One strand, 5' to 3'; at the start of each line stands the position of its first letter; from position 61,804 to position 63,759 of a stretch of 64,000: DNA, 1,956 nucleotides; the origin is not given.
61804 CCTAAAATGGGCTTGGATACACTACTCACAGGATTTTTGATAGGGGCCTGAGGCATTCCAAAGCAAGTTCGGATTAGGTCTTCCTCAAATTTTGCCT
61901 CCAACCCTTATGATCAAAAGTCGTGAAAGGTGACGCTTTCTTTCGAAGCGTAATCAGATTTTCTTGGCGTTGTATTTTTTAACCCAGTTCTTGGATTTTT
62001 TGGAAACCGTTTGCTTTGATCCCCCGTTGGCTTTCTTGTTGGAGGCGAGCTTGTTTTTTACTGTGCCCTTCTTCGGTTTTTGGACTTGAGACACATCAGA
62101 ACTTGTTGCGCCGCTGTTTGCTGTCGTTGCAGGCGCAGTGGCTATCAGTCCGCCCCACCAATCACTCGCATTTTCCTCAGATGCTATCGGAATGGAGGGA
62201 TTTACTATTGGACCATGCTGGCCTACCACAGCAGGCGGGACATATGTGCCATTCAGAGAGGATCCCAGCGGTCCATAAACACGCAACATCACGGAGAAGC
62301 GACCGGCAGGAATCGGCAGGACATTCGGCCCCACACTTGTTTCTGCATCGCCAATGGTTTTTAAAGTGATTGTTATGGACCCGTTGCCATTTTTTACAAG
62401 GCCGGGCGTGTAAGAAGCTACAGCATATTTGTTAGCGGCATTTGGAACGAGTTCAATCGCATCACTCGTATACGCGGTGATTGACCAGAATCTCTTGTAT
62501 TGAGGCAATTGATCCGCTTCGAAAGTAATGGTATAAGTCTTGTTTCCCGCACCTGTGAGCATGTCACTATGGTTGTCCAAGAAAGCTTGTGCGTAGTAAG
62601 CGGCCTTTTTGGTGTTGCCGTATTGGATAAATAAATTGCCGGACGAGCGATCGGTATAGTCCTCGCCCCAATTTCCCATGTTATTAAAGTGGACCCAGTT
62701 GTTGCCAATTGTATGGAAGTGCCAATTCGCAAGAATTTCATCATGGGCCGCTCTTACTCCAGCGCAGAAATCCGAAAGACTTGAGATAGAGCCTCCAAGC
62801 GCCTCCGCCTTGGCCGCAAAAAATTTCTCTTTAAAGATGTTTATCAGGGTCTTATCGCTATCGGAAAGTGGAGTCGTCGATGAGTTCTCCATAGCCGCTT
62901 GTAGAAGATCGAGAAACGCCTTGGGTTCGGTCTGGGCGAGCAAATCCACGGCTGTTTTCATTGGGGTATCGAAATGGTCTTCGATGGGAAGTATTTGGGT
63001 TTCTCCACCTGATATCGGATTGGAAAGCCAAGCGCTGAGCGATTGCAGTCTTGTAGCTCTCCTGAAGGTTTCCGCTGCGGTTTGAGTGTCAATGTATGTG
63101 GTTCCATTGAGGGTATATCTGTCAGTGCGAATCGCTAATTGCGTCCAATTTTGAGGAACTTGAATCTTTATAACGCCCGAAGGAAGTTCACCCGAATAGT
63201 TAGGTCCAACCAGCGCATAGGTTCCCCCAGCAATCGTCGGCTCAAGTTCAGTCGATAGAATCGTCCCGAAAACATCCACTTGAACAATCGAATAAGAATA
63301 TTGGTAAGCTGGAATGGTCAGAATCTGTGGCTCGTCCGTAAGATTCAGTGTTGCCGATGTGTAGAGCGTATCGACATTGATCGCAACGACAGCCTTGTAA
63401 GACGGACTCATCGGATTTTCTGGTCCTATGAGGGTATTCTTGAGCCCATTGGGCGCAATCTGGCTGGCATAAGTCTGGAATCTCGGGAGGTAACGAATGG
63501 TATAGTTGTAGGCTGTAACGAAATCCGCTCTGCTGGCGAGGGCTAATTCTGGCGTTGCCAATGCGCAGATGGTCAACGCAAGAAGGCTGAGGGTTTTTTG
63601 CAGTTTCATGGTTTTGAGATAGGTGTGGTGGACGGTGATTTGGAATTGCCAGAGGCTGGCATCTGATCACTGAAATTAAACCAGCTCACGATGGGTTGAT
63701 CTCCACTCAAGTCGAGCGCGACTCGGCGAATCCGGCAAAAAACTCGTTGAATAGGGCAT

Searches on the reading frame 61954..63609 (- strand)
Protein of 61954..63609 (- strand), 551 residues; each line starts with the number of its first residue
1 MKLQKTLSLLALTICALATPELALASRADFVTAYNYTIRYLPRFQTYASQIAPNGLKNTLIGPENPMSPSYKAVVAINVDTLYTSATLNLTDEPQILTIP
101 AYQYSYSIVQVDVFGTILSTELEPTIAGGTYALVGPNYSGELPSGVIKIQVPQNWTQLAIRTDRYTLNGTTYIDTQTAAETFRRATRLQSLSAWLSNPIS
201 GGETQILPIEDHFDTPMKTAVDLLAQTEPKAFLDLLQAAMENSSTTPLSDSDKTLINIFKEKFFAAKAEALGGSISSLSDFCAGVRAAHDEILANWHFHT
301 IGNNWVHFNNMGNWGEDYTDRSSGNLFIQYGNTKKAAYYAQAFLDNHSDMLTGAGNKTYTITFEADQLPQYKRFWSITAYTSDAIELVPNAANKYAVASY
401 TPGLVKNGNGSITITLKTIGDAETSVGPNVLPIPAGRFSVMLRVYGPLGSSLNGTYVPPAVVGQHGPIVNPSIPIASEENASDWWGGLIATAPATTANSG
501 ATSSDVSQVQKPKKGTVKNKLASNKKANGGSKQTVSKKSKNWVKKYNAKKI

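Call 41: search_protein_families(library=pfam, proteins=[window:61954-63609:-], max_evalue=0.001)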
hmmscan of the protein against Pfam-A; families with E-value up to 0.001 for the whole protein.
window:61954-63609:- (551 aa): 2 families
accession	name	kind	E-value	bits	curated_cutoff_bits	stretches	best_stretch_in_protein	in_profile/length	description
PF06742.16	DUF1214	-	8.1e-23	81.5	25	1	337-447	2-110/112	Protein of unknown function (DUF1214)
PF06863.17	DUF1254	-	5.2e-19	69.2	22.2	1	58-168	2-114/133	Protein of unknown function (DUF1254)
